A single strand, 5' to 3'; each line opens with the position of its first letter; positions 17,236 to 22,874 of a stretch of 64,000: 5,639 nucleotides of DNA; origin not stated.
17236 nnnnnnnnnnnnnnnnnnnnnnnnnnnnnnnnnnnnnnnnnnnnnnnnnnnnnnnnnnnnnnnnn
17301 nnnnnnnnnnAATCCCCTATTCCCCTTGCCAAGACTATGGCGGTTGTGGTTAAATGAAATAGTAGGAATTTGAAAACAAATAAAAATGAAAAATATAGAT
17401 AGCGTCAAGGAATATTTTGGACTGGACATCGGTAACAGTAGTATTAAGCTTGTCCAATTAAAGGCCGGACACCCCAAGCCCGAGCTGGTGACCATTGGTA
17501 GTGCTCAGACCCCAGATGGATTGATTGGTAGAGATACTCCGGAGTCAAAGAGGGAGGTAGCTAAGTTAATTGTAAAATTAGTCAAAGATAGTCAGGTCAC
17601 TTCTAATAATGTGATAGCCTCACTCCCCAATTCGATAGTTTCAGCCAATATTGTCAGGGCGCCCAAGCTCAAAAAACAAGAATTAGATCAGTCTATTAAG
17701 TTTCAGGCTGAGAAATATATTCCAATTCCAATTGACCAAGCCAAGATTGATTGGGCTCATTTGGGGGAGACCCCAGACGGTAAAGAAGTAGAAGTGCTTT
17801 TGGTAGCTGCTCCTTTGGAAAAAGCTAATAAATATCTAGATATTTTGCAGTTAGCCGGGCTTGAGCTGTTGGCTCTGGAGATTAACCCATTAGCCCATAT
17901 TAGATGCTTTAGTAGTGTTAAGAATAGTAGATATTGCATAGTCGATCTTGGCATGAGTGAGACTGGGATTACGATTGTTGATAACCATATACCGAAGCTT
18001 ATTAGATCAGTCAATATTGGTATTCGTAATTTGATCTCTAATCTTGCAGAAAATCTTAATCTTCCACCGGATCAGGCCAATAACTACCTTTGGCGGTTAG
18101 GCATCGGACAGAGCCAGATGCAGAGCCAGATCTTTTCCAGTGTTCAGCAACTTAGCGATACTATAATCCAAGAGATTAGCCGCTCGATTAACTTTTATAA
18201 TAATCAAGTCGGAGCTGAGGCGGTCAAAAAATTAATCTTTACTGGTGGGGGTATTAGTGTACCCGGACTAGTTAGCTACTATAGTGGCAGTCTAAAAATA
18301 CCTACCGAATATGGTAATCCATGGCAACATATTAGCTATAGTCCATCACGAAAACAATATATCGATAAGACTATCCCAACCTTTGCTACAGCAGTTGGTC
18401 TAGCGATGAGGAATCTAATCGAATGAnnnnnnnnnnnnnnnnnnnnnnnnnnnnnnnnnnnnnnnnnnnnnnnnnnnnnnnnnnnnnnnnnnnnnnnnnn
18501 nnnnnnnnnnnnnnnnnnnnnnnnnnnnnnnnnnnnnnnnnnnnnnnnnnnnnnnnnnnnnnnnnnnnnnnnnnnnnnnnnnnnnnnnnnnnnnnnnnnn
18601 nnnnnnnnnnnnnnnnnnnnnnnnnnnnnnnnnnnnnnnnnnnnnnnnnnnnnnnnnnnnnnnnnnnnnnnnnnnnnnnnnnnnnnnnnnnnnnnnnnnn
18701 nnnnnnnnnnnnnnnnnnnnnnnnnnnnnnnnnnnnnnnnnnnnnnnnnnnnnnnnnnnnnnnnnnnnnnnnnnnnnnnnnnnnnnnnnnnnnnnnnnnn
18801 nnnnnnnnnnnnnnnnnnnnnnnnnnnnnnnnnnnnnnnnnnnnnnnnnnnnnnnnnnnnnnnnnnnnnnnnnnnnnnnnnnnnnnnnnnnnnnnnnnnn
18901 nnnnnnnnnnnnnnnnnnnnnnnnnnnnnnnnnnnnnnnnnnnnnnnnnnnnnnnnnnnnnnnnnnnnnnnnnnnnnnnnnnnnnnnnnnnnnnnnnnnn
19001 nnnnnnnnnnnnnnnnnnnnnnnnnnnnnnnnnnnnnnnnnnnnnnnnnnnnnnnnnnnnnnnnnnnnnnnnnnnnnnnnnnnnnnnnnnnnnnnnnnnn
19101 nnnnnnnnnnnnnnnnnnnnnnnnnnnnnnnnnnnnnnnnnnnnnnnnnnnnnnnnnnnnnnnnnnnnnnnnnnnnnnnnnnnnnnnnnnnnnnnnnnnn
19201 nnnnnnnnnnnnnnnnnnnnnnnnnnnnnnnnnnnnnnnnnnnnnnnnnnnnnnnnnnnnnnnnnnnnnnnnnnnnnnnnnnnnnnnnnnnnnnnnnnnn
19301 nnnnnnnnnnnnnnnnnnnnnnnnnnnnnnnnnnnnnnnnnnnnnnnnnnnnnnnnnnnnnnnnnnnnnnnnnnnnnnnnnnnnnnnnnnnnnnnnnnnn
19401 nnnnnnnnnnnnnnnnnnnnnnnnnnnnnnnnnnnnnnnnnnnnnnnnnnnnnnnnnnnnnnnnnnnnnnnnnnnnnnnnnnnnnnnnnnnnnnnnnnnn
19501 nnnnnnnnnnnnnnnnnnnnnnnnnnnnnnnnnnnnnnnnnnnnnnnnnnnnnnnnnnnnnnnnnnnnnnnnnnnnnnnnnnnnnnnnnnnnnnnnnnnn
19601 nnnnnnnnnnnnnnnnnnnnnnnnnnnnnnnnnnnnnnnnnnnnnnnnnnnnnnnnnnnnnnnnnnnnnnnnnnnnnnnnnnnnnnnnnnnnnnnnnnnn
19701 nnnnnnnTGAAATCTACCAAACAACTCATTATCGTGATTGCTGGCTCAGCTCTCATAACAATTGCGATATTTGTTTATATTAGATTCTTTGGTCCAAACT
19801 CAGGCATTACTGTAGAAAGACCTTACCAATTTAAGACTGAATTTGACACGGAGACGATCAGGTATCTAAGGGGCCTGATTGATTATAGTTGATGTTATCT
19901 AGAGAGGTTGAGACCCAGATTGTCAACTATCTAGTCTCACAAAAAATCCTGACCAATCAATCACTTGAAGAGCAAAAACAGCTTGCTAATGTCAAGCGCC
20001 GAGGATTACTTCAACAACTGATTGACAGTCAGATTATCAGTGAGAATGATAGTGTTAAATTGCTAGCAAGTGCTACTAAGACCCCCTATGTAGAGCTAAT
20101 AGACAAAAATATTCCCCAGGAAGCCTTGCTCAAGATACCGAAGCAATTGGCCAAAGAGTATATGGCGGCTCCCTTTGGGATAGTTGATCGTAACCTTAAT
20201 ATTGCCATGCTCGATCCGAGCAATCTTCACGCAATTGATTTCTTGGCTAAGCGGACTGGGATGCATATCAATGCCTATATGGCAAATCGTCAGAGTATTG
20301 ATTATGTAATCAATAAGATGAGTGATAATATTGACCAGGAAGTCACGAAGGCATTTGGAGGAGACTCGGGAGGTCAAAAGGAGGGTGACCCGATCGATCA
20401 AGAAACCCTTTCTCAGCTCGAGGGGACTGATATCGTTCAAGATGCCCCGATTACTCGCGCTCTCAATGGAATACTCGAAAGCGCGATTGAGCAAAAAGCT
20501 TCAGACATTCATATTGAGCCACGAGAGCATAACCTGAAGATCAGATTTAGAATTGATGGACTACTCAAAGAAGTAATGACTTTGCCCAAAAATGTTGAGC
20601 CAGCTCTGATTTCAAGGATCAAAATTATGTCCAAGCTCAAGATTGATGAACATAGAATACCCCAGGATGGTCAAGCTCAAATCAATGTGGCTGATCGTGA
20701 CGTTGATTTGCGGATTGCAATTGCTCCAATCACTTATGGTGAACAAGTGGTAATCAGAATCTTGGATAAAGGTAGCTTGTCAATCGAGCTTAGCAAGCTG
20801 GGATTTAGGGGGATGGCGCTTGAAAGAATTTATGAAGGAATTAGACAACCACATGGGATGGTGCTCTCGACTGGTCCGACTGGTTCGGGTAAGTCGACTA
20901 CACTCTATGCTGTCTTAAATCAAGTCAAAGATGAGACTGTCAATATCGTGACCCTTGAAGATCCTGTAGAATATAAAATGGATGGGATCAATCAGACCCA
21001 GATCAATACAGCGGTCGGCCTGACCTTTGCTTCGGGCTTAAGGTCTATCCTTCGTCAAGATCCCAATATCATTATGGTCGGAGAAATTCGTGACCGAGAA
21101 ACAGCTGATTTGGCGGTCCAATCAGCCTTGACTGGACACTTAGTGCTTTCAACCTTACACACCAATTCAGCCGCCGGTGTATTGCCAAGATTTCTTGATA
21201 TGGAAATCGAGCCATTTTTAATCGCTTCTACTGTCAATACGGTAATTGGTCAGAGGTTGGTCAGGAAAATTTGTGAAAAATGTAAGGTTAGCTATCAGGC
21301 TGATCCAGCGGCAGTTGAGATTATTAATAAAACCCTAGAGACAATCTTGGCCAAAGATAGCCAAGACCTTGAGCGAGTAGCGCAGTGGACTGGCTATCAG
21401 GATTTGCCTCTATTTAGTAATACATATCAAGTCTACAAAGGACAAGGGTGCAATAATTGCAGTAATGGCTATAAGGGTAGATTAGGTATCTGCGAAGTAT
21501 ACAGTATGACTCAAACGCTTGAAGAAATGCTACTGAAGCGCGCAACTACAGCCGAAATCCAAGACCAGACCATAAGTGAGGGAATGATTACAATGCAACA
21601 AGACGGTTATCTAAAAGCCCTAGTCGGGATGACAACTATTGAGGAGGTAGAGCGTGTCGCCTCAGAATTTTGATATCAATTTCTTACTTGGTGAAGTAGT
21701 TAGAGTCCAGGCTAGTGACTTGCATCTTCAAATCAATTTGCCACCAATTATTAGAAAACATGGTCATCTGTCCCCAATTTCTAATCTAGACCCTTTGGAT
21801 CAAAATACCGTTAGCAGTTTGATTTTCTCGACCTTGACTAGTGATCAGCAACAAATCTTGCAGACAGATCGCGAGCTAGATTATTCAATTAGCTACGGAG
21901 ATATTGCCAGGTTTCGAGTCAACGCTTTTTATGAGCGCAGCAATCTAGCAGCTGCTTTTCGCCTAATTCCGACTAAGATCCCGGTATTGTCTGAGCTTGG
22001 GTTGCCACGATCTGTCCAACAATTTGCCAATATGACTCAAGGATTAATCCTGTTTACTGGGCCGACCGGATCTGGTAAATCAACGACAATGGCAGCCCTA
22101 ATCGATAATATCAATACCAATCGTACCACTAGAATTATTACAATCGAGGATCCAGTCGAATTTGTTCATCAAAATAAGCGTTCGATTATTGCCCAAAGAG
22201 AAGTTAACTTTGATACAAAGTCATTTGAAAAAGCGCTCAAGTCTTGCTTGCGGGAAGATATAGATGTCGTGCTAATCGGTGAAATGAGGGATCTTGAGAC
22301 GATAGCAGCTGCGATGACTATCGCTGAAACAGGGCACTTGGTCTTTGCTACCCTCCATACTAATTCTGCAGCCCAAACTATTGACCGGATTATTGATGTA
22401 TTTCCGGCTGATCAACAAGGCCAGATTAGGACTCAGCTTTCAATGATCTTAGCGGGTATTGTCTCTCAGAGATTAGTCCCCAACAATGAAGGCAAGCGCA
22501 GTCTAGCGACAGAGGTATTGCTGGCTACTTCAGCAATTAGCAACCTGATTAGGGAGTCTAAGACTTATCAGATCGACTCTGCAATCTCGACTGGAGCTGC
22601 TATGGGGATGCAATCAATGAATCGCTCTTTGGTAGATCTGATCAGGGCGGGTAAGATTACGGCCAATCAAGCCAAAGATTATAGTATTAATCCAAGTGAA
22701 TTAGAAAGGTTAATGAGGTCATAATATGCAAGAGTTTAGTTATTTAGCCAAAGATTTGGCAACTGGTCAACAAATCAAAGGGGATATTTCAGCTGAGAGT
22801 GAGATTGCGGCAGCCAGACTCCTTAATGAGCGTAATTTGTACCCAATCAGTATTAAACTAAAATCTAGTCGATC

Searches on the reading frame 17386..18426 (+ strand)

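Call 6: search_protein_families(library=pfam, proteins=[window:17386-18426:+], max_evalue=0.01)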
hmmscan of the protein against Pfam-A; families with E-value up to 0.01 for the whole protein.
window:17386-18426:+ (346 aa): 2 families
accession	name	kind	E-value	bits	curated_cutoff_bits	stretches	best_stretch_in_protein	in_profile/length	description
PF11104.14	PilM_2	-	4.6e-41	141.3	27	1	12-343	1-339/340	Type IV pilus assembly protein PilM;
PF14450.12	FtsA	-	1.1e-08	36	31.8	1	184-338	1-127/127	Cell division protein FtsA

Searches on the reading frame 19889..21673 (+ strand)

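Call 7: search_protein_families(library=pfam, proteins=[window:19889-21673:+], max_evalue=0.01)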
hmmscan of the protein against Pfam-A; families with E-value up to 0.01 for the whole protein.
window:19889-21673:+ (594 aa): 8 families
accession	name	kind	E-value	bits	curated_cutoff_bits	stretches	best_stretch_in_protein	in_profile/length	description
PF00437.27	T2SSE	-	2.4e-128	428.4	24.9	1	184-589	4-370/370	Type II/IV secretion system protein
PF05157.20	MshEN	-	4.6e-14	52.6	23.1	1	65-147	3-86/90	MshEN domain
PF13401.12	AAA_22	-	0.0012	19.6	27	1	321-367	4-50/130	AAA domain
PF13191.12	AAA_16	-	0.0013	19.7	32.6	1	310-371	11-65/167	AAA ATPase domain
PF00005.33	ABC_tran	-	0.0038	18.3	25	0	328-382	17-67/137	ABC transporter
PF20720.3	nSTAND3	-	0.0039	17.4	27.2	1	321-361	16-56/155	Novel STAND NTPase 3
PF13555.12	AAA_29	-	0.0042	17.2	27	0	321-342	21-42/61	P-loop containing region of AAA domain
PF13173.12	AAA_14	-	0.0059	17.1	27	0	324-432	4-103/129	AAA domain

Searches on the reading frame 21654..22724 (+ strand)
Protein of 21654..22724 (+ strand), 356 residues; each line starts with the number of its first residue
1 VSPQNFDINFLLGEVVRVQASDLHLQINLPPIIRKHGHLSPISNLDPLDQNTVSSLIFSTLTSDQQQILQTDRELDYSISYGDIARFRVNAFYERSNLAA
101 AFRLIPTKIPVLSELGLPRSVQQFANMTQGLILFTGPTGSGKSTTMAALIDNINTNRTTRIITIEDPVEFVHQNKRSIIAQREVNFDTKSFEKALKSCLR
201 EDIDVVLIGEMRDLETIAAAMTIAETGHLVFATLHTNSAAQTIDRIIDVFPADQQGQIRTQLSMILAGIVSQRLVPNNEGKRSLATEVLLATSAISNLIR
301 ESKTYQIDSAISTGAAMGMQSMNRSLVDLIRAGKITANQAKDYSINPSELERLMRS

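Call 7: search_protein_families(library=pfam, proteins=[window:21654-22724:+], max_evalue=0.01)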
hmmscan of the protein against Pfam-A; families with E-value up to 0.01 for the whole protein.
window:21654-22724:+ (356 aa): 14 families
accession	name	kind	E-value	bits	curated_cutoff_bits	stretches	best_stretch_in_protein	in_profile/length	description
PF00437.27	T2SSE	-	4.1e-43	147.9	24.9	1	9-277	13-280/370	Type II/IV secretion system protein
PF04851.21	ResIII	-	2.3e-05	24.8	22.5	1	128-196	22-89/164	Type III restriction enzyme, res subunit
PF13604.12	AAA_30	-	6e-05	23.3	27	1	120-155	9-44/191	AAA domain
PF13401.12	AAA_22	-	8.9e-05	23.3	27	1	127-170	3-45/130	AAA domain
PF00265.24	TK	-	0.00018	21.8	20.6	1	131-251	3-128/176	Thymidine kinase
PF13555.12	AAA_29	-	0.0003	20.9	27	1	126-149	19-42/61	P-loop containing region of AAA domain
PF25199.1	nSTAND_NTPase5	-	0.00071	19.8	34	1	129-218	41-139/145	Novel STAND NTPase 5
PF18766.7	SWI2_SNF2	-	0.00071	19.7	26.7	1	127-208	18-100/221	SWI2/SNF2 ATPase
PF13476.12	AAA_23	-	0.001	20.1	27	1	128-150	18-40/201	AAA domain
PF01935.23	DUF87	-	0.0011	19.6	23.2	1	136-162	30-57/220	Helicase HerA, central domain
PF20720.3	nSTAND3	-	0.0022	18.1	27.2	0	128-175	16-65/155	Novel STAND NTPase 3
PF12775.13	AAA_7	-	0.0052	16.8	25.8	0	131-159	35-63/181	P-loop containing dynein motor region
PF13238.12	AAA_18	-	0.0077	17.1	29.4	0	132-231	1-77/128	AAA domain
PF24883.2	NPHP3_N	-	0.0077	16.9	24.8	0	128-159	21-52/164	Nephrocystin 3, N-terminal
